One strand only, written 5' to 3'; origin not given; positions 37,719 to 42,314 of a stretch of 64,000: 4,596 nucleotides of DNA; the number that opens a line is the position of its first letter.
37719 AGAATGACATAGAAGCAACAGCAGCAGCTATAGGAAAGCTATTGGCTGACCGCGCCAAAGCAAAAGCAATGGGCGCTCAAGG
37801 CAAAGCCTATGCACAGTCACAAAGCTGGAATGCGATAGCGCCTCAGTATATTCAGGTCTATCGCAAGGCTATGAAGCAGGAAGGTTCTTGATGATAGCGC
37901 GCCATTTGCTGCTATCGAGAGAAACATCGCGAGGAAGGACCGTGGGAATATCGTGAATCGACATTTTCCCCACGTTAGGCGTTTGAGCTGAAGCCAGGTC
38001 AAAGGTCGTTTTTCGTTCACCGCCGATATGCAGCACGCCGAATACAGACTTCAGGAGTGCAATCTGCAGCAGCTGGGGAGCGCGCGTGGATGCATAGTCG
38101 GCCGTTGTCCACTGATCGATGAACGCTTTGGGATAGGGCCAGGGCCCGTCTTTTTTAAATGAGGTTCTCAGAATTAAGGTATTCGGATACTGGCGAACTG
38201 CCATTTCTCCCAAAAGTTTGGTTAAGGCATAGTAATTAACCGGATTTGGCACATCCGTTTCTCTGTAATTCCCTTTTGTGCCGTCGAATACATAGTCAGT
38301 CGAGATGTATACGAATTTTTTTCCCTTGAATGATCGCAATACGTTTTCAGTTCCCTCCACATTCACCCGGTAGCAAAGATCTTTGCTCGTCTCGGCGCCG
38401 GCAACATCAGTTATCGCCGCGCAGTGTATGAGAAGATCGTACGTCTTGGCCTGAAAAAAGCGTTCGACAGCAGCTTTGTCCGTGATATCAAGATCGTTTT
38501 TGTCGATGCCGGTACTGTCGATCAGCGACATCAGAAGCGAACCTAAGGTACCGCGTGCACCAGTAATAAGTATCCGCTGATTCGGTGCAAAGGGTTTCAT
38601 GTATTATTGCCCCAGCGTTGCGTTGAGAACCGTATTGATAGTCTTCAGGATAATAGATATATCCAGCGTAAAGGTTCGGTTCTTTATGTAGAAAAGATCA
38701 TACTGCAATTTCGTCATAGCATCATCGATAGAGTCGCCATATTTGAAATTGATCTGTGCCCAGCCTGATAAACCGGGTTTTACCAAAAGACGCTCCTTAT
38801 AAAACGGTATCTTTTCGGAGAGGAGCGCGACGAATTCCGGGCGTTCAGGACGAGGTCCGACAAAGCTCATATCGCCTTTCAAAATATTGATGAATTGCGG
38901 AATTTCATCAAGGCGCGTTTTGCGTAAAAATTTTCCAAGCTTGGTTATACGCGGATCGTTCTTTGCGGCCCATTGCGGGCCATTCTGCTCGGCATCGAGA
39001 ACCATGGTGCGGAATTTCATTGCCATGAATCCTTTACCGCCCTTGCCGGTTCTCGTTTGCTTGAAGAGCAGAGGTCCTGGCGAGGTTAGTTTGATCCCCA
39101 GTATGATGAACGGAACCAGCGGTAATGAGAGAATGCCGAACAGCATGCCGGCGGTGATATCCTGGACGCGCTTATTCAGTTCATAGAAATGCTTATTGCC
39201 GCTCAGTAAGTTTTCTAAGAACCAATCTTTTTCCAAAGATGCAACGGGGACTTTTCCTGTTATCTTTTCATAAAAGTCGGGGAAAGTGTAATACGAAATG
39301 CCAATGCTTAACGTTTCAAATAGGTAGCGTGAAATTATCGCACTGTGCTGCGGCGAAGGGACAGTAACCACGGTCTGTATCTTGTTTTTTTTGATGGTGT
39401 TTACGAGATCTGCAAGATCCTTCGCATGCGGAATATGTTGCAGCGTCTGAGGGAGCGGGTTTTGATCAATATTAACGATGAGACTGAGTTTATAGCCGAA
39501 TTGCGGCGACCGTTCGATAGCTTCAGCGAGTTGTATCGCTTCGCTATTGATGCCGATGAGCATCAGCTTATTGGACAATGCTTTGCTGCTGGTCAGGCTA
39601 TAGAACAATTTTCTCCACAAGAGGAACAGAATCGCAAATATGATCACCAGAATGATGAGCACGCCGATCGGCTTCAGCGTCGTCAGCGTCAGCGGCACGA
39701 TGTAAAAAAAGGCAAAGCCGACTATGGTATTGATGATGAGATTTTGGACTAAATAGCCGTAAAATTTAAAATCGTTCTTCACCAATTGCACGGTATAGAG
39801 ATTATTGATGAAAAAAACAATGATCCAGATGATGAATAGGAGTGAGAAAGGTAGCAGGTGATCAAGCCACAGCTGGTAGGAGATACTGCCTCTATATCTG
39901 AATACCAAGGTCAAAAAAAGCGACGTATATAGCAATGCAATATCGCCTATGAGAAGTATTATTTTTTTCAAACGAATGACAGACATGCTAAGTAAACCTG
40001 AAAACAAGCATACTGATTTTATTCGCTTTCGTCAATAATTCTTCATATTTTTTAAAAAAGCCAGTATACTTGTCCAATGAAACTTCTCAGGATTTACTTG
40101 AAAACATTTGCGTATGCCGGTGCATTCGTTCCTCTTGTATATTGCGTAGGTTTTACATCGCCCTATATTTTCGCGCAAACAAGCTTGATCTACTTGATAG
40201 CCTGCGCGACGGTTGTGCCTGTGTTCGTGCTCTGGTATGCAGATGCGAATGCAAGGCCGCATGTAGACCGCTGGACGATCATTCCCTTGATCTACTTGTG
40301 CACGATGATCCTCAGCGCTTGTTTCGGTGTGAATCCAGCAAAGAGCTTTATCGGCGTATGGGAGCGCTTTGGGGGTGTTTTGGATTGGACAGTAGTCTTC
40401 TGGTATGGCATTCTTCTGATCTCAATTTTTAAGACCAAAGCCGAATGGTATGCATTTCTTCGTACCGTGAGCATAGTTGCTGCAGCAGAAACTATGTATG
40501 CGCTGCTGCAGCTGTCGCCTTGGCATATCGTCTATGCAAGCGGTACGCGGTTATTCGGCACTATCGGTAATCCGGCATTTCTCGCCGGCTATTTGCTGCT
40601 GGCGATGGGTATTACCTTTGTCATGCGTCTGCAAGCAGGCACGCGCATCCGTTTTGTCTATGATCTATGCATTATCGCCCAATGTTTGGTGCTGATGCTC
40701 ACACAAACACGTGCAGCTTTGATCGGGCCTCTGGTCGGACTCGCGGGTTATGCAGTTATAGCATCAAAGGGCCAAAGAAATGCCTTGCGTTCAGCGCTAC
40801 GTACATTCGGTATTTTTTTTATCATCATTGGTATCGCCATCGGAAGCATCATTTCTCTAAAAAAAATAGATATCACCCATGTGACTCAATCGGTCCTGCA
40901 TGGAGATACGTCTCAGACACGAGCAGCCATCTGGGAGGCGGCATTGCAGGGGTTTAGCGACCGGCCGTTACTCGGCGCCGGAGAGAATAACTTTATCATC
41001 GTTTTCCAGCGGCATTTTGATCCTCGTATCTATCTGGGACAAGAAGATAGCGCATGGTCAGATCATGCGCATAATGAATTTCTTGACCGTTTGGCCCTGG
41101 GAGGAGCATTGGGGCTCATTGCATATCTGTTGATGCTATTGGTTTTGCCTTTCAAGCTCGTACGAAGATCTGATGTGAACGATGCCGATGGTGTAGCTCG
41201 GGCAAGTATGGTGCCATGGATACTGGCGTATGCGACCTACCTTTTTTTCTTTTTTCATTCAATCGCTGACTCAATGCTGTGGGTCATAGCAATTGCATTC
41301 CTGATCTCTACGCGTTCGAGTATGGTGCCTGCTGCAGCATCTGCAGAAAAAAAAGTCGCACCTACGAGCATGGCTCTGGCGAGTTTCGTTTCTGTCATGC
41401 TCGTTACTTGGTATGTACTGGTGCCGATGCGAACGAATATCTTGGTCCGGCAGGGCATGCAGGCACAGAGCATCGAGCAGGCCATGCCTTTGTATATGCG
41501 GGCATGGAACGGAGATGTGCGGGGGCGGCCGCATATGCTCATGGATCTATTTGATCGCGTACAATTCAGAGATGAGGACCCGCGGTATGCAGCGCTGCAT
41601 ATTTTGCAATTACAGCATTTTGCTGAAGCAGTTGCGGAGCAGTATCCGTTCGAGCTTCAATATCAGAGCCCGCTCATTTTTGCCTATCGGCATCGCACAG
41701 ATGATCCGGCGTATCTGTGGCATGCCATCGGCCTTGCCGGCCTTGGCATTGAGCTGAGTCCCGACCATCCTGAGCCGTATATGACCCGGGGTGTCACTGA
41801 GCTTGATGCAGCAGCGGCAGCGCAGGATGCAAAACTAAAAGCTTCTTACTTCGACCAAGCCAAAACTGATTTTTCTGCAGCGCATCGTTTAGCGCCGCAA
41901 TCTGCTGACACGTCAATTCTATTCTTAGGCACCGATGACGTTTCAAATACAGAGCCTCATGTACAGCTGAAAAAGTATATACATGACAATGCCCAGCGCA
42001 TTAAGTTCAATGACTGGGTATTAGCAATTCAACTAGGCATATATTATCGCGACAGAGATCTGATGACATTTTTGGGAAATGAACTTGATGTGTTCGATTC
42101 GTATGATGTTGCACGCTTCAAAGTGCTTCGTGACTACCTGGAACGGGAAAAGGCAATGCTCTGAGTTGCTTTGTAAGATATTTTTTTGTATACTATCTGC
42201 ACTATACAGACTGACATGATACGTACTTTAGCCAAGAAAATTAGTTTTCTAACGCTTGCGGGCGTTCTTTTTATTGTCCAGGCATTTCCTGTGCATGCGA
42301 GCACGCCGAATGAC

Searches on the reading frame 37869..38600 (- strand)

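Call 6: search_protein_families(library=pfam, proteins=[window:37869-38600:-], max_evalue=0.001)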
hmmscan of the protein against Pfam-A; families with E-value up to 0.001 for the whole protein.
window:37869-38600:- (243 aa): 6 families
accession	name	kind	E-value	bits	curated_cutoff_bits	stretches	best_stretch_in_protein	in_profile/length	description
PF04321.23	RmlD_sub_bind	-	5.9e-41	140.9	27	1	9-147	2-149/287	RmlD substrate binding domain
PF01370.27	Epimerase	-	2.3e-20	73.5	20.9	1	10-138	1-156/240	NAD dependent epimerase/dehydratase family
PF16363.11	GDP_Man_Dehyd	-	3e-11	43.8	27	1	36-141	58-170/332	GDP-mannose 4,6 dehydratase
PF01073.25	3Beta_HSD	-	3.8e-10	39.7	22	1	36-136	51-158/280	3-beta hydroxysteroid dehydrogenase/isomerase family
PF02719.21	Polysacc_synt_2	-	4.9e-10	39.5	20.2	1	38-137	62-151/293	Polysaccharide biosynthesis protein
PF07993.18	NAD_binding_4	-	1.9e-08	34.2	20.1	1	51-139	86-192/258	Male sterility protein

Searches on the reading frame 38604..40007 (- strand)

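Call 6: search_protein_families(library=pfam, proteins=[window:38604-40007:-], max_evalue=0.001)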
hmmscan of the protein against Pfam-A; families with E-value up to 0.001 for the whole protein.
window:38604-40007:- (467 aa): 2 families
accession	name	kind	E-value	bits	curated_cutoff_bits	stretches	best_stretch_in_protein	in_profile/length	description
PF02397.22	Bac_transf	-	6.9e-65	218.4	27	1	279-461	1-178/179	Bacterial sugar transferase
PF13727.12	CoA_binding_3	-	6.4e-06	26.7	25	1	70-213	5-145/175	CoA-binding domain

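Call 86: search_protein_families(library=ncbifam, proteins=[window:38604-40007:-], max_evalue=0.00001)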
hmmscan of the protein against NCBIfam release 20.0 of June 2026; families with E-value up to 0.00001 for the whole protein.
window:38604-40007:- (467 aa): 10 families
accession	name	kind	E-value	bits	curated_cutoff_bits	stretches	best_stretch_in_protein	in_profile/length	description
TIGR03025.1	EPS_sugtrans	subfamily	9.8e-112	374.4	295.55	1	21-462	2-440/445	exopolysaccharide biosynthesis polyprenyl glycosylphosphotransferase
TIGR03013.1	EpsB_2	subfamily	9.1e-109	364.5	393.35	1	22-461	3-437/443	TIGR03013 family XrtA/PEP-CTERM system glycosyltransferase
TIGR03023.1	WcaJ_sugtrans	equivalog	1.7e-94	317.7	410.75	1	22-461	3-447/453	undecaprenyl-phosphate glucose phosphotransferase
TIGR03022.1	WbaP_sugtrans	subfamily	8.6e-63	213.2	403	1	18-462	1-451/456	undecaprenyl-phosphate galactose phosphotransferase WbaP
NF007518.0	PRK10124.1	equivalog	2.2e-50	171.8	684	1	17-457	20-454/464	undecaprenyl-phosphate glucose phosphotransferase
NF041877.1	EPS_EpsZ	equivalog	5.1e-44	150.7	800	1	49-462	40-454/459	exopolysaccharide biosynthesis polyisoprenyl-phosphate hexose-1-phosphate transferase EpsZ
NF052601.1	undeca_RfbP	equivalog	1e-41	142.8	330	1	272-461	38-236/244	undecaprenyl-phosphate galactose phosphotransferase family protein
NF050817.1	PolSacchBiosHfsE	equivalog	8.3e-39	133.6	750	1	120-461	115-460/467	polysaccharide biosynthesis protein HfsE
NF011751.0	PRK15204.1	equivalog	8.5e-31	107.1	907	1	12-462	11-471/476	undecaprenyl-phosphate galactose phosphotransferase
NF045514.1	glycotran_HepC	equivalog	3e-21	75.7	140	1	270-387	108-211/220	heterocyst development glycosyltransferase HepC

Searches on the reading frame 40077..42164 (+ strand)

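Call 7: search_protein_families(library=pfam, proteins=[window:40077-42164:+], max_evalue=0.001)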
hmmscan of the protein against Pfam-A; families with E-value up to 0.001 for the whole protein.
window:40077-42164:+ (695 aa): 1 family
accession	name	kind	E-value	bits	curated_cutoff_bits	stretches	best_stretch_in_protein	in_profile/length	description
PF04932.20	Wzy_C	-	1.1e-17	64.7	31.7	1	199-351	3-149/149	O-Antigen ligase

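Call 86: search_protein_families(library=ncbifam, proteins=[window:40077-42164:+], max_evalue=0.00001)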
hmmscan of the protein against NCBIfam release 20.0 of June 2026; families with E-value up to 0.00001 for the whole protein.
window:40077-42164:+ (695 aa): 1 family
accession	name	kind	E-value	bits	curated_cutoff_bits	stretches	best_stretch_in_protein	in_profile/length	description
TIGR00947.1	2A73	equivalog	1.4e-10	40.8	366.4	1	130-362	132-366/425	IctB family putative bicarbonate transporter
